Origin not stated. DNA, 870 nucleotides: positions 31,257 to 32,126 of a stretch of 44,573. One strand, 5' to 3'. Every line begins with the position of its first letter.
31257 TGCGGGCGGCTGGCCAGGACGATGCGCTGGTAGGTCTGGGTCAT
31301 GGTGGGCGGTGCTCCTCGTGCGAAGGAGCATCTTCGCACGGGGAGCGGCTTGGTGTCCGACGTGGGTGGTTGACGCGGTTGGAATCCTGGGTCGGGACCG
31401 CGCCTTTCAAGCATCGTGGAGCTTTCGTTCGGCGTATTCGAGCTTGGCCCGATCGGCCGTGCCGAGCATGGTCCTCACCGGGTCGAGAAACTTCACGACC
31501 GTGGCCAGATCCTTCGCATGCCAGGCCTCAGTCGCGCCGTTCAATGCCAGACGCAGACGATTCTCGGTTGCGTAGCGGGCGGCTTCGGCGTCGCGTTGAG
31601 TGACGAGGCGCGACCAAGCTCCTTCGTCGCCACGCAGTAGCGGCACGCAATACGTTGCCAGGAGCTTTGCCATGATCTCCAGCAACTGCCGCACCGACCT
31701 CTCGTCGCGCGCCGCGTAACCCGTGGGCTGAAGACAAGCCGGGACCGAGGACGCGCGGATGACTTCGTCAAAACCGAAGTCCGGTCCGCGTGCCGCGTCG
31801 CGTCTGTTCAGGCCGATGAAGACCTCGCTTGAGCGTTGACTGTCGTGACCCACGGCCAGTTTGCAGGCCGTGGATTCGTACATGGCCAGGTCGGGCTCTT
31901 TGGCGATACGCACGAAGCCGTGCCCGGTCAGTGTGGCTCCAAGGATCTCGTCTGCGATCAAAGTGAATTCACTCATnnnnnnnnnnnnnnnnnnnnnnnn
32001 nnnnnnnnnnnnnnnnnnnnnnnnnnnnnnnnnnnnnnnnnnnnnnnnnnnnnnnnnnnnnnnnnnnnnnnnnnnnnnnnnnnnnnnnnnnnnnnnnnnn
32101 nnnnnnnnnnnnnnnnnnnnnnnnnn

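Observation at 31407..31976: ATGA-coupled 189-aa ORF directly after the RHS gene: candidate immunity protein of unknown family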

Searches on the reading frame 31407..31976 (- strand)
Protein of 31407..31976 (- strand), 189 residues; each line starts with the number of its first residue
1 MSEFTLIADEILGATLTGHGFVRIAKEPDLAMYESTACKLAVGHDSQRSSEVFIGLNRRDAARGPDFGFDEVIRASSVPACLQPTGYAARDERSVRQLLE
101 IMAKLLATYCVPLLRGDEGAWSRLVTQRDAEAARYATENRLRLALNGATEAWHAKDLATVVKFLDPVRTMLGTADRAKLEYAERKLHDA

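Call 6: search_protein_families(library=pfam, proteins=[window:31407-31976:-], max_evalue=0.1)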
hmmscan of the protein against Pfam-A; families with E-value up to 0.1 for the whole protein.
window:31407-31976:- (189 aa): 0 families

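Call 8: find_homologous_proteins(query=window:31407-31976:-, max_evalue=0.001)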
Query window:31407-31976:- (189 aa): 32 proteins with E <= 0.001 among 333 candidates.
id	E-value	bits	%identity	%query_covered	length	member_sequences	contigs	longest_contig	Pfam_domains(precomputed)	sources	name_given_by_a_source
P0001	1.9e-116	404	98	100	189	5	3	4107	-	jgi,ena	-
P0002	1.6e-98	345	86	100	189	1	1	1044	-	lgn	-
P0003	6.0e-98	344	85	100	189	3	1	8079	-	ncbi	ncbi:MAG: hypothetical protein WCF43_03325 [Steroidobacteraceae bacterium]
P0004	6.0e-89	314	77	99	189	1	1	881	-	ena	-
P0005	9.6e-87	307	76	99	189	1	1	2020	-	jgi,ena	-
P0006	6.1e-86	304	76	100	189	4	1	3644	-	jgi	-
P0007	1.4e-85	303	76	100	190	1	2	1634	-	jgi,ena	-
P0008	7.8e-84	298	72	99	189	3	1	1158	-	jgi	-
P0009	1.2e-83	297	73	100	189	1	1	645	-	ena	-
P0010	1.2e-83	297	75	100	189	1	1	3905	-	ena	-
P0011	1.4e-82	294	74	100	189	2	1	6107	-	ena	-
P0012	3.0e-82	292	72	99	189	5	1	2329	-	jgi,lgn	jgi:hypothetical protein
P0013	1.1e-81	291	71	99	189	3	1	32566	-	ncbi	-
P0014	3.1e-81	289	72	100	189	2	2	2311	-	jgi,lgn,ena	-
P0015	1.7e-80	287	71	100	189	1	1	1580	-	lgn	-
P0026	2.0e-71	257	66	99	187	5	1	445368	-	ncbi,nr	ncbi:MAG: hypothetical protein IPF50_00690 [Proteobacteria bacterium]|nr:hypothetical protein [Pseud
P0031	1.2e-52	196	58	89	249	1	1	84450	-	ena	-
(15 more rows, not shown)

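Call 9: search_protein_families(library=ncbifam, proteins=[window:31407-31976:-], max_evalue=0.1)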
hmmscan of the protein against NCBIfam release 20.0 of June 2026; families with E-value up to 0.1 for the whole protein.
window:31407-31976:- (189 aa): 0 families

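Call 10: find_encoding_contigs(protein=P0026, flank=10000, max_places=3)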
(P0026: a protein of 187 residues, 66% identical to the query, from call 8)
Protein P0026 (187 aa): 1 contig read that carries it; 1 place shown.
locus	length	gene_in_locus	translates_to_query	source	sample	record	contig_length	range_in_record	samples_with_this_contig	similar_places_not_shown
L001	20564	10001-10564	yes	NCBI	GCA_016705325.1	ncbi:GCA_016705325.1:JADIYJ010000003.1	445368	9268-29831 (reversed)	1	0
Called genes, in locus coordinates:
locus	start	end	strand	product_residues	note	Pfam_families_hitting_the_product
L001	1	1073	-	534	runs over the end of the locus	PF00005:ABC_tran, PF02463:SMC_N (faint), PF03193:RsgA_GTPase (faint), PF13175:AAA_15 (faint), PF13476:AAA_23 (faint), PF13555:AAA_29 (faint), PF12848:ABC_tran_Xtn, PF00005:ABC_tran, +4 more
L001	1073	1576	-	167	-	PF02639:DUF188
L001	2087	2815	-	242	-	PF18029:Glyoxalase_6, PF12680:SnoaL_2 (weak)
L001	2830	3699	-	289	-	PF22778:VCPO_2nd (faint), PF01569:PAP2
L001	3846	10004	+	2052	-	PF03534:SpvB, PF13517:FG-GAP_3 (faint), PF12256:TcdB_toxin_midN (faint), PF25023:TEN_YD-shell (faint), PF05593:RHS_repeat (weak)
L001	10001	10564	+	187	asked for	-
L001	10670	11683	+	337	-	PF16884:ADH_N_2, PF00107:ADH_zinc_N, PF13602:ADH_zinc_N_2 (weak)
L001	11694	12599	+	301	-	PF00293:NUDIX (weak)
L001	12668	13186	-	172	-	-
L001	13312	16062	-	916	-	PF00311:PEPcase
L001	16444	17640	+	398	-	PF02515:CoA_transf_3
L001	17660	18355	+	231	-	PF04264:YceI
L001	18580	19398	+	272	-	PF04366:Ysc84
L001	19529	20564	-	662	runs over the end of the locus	PF00561:Abhydrolase_1, PF08386:Abhydrolase_4 (faint)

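Call 11: find_encoding_contigs(protein=P0013, flank=10000, max_places=3)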
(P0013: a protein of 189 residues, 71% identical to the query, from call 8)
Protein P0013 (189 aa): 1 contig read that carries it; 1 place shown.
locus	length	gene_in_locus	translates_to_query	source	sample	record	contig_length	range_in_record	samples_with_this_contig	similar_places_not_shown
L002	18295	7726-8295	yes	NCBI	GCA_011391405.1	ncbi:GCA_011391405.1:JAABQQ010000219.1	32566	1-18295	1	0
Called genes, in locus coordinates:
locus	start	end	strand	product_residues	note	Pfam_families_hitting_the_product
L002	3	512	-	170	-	?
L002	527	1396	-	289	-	PF01569:PAP2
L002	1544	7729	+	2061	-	PF03534:SpvB (weak), PF13517:FG-GAP_3 (faint), PF12256:TcdB_toxin_midN (weak), PF25023:TEN_YD-shell (faint), PF05593:RHS_repeat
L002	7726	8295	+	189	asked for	-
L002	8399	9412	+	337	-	PF16884:ADH_N_2, PF00107:ADH_zinc_N, PF13602:ADH_zinc_N_2 (weak)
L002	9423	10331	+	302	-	PF00293:NUDIX (weak)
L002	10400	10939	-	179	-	-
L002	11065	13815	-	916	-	PF00311:PEPcase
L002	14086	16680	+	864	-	PF07715:Plug, PF00593:TonB_dep_Rec_b-barrel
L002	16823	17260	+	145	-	PF00583:Acetyltransf_1, PF13508:Acetyltransf_7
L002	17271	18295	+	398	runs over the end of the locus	PF02515:CoA_transf_3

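Call 12: find_encoding_contigs(protein=P0031, flank=10000, max_places=3)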
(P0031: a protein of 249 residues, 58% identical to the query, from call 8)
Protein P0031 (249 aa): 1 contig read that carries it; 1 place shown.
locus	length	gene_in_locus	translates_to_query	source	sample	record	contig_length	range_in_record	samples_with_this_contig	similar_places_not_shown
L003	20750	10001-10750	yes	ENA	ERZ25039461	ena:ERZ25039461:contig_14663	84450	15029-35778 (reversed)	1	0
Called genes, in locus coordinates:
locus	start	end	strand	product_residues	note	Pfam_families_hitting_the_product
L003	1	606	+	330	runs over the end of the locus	PF01593:Amino_oxidase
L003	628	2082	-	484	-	PF01266:DAO (faint), PF01593:Amino_oxidase, PF13450:NAD_binding_8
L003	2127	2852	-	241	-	PF18029:Glyoxalase_6, PF12680:SnoaL_2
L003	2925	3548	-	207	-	PF01569:PAP2, PF22778:VCPO_2nd (faint)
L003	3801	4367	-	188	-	-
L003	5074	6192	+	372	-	PF13517:FG-GAP_3 (faint), PF01839:FG-GAP (faint)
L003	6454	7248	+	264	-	-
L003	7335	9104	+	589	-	PF05593:RHS_repeat (weak), PF25023:TEN_YD-shell (weak)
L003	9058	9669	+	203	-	-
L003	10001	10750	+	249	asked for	-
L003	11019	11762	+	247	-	PF00107:ADH_zinc_N, PF13602:ADH_zinc_N_2 (weak)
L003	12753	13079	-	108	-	-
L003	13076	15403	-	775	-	PF00311:PEPcase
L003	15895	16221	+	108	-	-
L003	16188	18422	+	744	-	PF07715:Plug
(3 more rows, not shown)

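Call 16: search_solved_structures(query=A1, max_evalue=10)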
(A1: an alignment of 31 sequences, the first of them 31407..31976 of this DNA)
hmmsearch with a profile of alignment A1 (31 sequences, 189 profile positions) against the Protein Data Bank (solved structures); distinct sequences matched with E-value up to 10: 2.
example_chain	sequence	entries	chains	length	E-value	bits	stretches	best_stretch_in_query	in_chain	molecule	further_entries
3bfk_A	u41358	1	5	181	0.66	12.7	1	97-161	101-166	Small GTPase Rab11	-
1e7p_B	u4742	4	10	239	1.9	11.2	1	49-78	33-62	Fumarate reductase iron-sulfur subunit | FUMARATE REDUCTASE IRON-SULFUR PROTEIN | QUINOL-FUMARATE REDUCTASE IRON-SULFUR SUBUNIT B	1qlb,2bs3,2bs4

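Call 19: search_protein_families(library=pfam, proteins=[window:31407-31976:-], max_evalue=10)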
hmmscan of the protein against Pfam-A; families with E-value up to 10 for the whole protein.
window:31407-31976:- (189 aa): 0 families

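Call 30: predict_structure(alignment_id=A1)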
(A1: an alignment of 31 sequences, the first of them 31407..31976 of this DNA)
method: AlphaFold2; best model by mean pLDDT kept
length: 189 residues; sequences in the alignment: 31
mean_pLDDT: 91.5   pTM: 0.75
mean pLDDT of the five models: 91.5, 91.3, 89.9, 89.9, 84.6
residues with pLDDT >= 90: 157; 70-90: 25; 50-70: 7; < 50: 0
segments of 3 or more residues with pLDDT < 50: none
pLDDT, mean of each block of 10 residues (from residue 1): 85 92 91 93 92 90 75 91 90 94 94 92 92 93 96 96 96 95 93
secondary structure, 60 per line:
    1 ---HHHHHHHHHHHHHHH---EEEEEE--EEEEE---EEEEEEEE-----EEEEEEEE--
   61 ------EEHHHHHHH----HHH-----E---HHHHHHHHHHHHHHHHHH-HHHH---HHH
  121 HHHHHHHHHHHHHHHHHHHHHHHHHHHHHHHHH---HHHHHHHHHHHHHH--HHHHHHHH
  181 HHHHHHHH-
elements in order: H4-18 E22-27 E30-34 E38-45 E51-58 H69-75 H92-109 H111-114 H118-153 H157-170 H173-188

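Call 32: search_protein_representatives(alignment_id=A1)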
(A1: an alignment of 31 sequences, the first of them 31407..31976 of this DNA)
Query: 31 sequences, 189 profile positions. Proteins with E-value up to 0.001 (for the whole library): 1099; up to 1e-10: 350; up to 1e-30: 14. The best 150 are listed.
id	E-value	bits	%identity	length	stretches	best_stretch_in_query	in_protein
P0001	7.4e-101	351.8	-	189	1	1-189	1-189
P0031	8.2e-63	227.7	-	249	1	21-188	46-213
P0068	6.2e-56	205.3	-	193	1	1-187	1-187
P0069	2.6e-55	203.3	-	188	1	1-185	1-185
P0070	1.2e-52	194.6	-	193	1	1-185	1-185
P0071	1.9e-51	190.7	-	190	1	1-188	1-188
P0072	1.3e-50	187.9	-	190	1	1-188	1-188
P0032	2.6e-50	187.0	-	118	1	73-189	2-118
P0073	6.9e-41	156.2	-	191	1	3-186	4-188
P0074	1.2e-40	155.5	-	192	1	3-187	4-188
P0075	1.5e-40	155.1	-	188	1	3-187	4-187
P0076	4.2e-37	143.9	-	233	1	3-186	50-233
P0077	1.3e-31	126.0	-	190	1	3-188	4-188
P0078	3.3e-31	124.6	-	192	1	3-186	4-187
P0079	1.6e-30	122.4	-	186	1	13-184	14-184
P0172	5.9e-17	78.2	-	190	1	15-185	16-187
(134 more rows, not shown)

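Call 34: fold_search(model_id=the predicted structure, library=pdb)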
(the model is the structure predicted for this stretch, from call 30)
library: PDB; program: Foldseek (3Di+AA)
matches with E <= 10: 253; with E <= 0.001: 0
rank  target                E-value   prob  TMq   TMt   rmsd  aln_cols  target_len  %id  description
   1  3rc2                  5.6e-01  0.14  0.17  0.11  13.0       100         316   10  Crystal Structure of KijD10, a 3-ketoreductase from Actinomadura kijaniata in complex with TDP-benzene and NADP; open co (released 2011-06-08)
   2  8esf_A                5.9e-01  0.11  0.20  0.11  16.0       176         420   13  Crystal structure of human Nischarin PX and LRR domains with engineered mutations (released 2023-10-25)
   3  3rc1                  6.2e-01  0.12  0.16  0.10  12.8       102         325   10  Crystal Structure of KijD10, a 3-ketoreductase from Actinomadura kijaniata incomplex with NADP and TDP-benzene (released 2011-06-08)
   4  3rc9                  6.6e-01  0.13  0.17  0.11  15.3       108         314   10  Crystal Structure of the K102A mutant of KijD10, a 3-ketoreductase from Actinomadura kijaniata in complex with TDP-benze (released 2011-06-08)
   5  2v8q_A                9.2e-01  0.21  0.23  0.38  11.2       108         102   10  Crystal structure of the regulatory fragment of mammalian AMPK in complexes with AMP (released 2007-09-25)
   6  3rbv                  9.2e-01  0.12  0.17  0.11  13.0       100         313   10  Crystal Structure of KijD10, a 3-ketoreductase from Actinomadura kijaniata incomplex with NADP (released 2011-06-08)
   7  3rc7                  9.7e-01  0.10  0.16  0.10  12.9       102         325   10  Crystal Structure of the Y186F mutant of KijD10, a 3-ketoreductase from Actinomadura kijaniata in complex with TDP-benze (released 2011-06-08)
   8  9vz0_I                1.1e+00  0.07  0.20  0.17  24.1       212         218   12  Cryo-EM structure of the head of contracted P1 (released 2025-10-22)
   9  3rcb                  1.2e+00  0.10  0.17  0.11  15.2       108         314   10  Crystal structure of the K102E mutant of KijD10, a 3-ketoreductase from Actinomadura kijaniata in complex with TDP-benze (released 2011-06-08)
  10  5ev0_A                1.4e+00  0.14  0.19  0.25  10.3       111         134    9  Crystal structure of ragweed profilin Amb a 8 in complex with poly-Pro14 (released 2016-06-08)
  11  6mp4_E                1.6e+00  0.47  0.19  0.26   2.7        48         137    8  Human liver FABP1 bound to tetrahydrocannabinol (released 2019-11-13)
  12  7kyw                  1.7e+00  0.12  0.20  0.26  10.6       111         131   12  Crystal structure of timothy grass allergen Phl p 12.0101 reveals an unusual profilin dimer (released 2021-03-31)
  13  4po2_B                1.7e+00  0.03  0.15  0.14  16.7       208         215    9  Crystal Structure of the Stress-Inducible Human Heat Shock Protein HSP70 Substrate-Binding Domain in Complex with Pept (released 2014-08-20)
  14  5fef                  1.9e+00  0.28  0.21  0.29   5.0        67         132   16  Crystal structure of the allergen profilin (Zea m 12) (released 2016-09-14)
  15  5em1                  1.9e+00  0.23  0.17  0.23   3.8        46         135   11  Crystal structure of ragweed allergen Amb a 8 (released 2016-06-08)
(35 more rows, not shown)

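Call 35: search_protein_families(library=pfam, alignment_id=A2, max_evalue=0.01)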
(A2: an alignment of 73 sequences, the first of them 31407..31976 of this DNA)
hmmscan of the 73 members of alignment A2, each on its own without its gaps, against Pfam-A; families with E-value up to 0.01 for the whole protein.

A. member 1, window:31407-31976:- (189 aa): 0 families

B. families by the number of members that match (of 73 scanned): 2 families
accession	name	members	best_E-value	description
PF09403.15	FadA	1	0.0083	Adhesion protein FadA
PF01295.23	Adenylate_cycl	1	0.009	Adenylate cyclase, class-I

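Call 40: find_homologous_proteins(query=A2, max_evalue=0.001)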
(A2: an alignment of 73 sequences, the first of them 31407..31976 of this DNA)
Query A2 (73 sequences) (189 aa, profile of the alignment): 46 proteins with E <= 0.001 among 3673 candidates.
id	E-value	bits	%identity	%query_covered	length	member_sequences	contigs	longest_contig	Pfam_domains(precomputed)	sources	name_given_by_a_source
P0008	1.6e-60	222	72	99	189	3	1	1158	-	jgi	-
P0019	1.7e-60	222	69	99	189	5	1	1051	-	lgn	-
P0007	1.9e-60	221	76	100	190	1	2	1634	-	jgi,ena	-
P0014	2.8e-60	221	72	100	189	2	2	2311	-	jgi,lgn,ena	-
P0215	4.2e-60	220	25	98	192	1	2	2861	-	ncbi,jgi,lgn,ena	-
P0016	5.1e-60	220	71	98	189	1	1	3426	-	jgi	jgi:hypothetical protein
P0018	8.1e-60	219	70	99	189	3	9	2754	-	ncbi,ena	-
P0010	1.2e-59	219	75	100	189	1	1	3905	-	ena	-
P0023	1.4e-59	219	66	99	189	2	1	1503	-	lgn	-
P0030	1.9e-59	218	63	98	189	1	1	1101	-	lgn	-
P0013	3.4e-59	217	71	99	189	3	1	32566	-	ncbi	-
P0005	5.8e-59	217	76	99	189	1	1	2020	-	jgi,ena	-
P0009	5.8e-59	217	73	100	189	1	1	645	-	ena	-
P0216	6.2e-59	216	23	98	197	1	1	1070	-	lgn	-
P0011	7.8e-59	216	74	100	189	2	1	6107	-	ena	-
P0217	3.0e-58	214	24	99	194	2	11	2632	-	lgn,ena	-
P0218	5.4e-55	204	23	89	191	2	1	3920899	-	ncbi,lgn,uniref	ncbi:hypothetical protein [Marinomonas sp. THO17]|uniref:hypothetical protein n=1 Tax=Marinomonas sp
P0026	4.2e-53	197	66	99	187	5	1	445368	-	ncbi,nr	ncbi:MAG: hypothetical protein IPF50_00690 [Proteobacteria bacterium]|nr:hypothetical protein [Pseud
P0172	1.1e-52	196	25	90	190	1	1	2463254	-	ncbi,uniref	ncbi:hypothetical protein [Micavibrio aeruginosavorus]|uniref:hypothetical protein n=1 Tax=Micavibri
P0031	8.8e-38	147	58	89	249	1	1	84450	-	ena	-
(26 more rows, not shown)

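Call 42: find_encoding_contigs(protein=P0218, flank=8000, max_places=2)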
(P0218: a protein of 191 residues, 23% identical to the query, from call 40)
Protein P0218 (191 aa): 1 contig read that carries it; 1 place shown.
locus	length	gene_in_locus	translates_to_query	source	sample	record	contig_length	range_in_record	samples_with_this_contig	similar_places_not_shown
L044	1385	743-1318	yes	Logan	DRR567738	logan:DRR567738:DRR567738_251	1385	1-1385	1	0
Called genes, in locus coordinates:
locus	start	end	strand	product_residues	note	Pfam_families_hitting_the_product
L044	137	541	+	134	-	PF15574:Imm48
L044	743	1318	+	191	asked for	-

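Call 43: find_encoding_contigs(protein=P0172, flank=8000, max_places=2)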
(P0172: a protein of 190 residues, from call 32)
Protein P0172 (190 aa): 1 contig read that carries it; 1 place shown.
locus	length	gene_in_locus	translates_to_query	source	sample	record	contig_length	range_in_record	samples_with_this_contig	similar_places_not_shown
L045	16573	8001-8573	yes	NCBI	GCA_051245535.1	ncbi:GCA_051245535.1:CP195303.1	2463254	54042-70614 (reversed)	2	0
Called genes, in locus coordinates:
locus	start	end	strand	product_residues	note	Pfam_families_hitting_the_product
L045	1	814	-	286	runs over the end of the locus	-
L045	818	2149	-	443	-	PF13439:Glyco_transf_4, PF13579:Glyco_trans_4_4, PF00534:Glycos_transf_1, PF13692:Glyco_trans_1_4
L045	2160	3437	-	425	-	-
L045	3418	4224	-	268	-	PF01925:TauE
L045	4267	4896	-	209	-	-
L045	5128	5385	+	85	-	-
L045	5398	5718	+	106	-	-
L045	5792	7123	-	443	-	PF00202:Aminotran_3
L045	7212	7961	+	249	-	PF01694:Rhomboid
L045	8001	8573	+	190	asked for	-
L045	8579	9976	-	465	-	PF07219:HemY_N, PF14559:TPR_19 (faint)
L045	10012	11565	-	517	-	PF09731:Mitofilin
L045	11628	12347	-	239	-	PF02602:HEM4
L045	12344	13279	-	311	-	PF01379:Porphobil_deam, PF03900:Porphobil_deamC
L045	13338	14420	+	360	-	PF00814:TsaD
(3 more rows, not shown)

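Call 77: search_dna_similar(query=window:31410-31976:-, collection=plasmids, mode=protein, max_evalue=0.001, max_rows=20)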
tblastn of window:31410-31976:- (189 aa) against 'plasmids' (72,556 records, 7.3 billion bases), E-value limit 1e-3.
No match.

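Call 79: find_encoding_contigs(protein=P0215, flank=3000, max_places=4)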
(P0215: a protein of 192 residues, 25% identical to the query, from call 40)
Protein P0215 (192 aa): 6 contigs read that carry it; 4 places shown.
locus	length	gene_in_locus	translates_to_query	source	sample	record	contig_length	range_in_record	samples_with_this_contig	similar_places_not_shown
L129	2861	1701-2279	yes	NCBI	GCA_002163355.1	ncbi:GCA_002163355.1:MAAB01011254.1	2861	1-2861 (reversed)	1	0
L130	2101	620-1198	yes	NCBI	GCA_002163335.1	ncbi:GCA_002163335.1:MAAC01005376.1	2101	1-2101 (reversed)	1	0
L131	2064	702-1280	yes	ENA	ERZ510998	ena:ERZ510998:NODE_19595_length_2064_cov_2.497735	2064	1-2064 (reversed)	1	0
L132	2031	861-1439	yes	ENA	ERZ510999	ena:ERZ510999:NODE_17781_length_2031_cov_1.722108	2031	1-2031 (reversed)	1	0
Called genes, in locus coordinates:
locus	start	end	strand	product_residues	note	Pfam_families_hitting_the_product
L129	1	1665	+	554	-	?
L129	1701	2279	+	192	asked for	-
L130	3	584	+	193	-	?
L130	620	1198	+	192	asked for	-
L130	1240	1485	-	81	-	-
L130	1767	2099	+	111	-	?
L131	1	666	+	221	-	?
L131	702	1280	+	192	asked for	-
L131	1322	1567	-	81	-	-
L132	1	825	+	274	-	?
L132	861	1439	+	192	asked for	-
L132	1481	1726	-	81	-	-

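Call 80: find_encoding_contigs(protein=P0217, flank=3000, max_places=6)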
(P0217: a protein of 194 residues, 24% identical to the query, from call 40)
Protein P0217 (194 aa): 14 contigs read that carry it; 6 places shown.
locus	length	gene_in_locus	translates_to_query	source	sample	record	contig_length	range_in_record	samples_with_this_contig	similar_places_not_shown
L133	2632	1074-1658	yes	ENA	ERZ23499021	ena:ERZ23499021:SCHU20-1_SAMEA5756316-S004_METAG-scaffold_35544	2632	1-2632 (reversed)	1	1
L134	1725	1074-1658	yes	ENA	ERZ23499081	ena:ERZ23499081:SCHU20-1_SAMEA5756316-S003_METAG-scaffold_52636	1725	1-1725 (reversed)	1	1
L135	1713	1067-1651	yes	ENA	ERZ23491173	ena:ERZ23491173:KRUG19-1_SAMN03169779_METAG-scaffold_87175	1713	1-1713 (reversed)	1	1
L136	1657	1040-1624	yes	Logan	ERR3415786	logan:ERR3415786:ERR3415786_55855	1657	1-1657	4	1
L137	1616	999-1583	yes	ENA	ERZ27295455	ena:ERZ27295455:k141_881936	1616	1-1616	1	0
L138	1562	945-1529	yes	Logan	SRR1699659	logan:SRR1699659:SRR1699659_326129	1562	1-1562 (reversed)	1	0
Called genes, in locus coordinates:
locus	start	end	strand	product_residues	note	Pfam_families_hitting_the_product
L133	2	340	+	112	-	?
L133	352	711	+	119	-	PF19686:DUF6188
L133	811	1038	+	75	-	-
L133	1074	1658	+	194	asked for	-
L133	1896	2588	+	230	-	PF25023:TEN_YD-shell (faint)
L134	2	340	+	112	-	?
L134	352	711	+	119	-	PF19686:DUF6188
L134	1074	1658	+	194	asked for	-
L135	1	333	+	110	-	?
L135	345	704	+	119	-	PF19686:DUF6188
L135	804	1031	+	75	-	-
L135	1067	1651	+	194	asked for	-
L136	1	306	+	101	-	?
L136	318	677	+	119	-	PF19686:DUF6188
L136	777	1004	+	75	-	-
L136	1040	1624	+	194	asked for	-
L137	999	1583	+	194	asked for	-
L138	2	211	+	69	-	?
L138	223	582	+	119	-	PF19686:DUF6188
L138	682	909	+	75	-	-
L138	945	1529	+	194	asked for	-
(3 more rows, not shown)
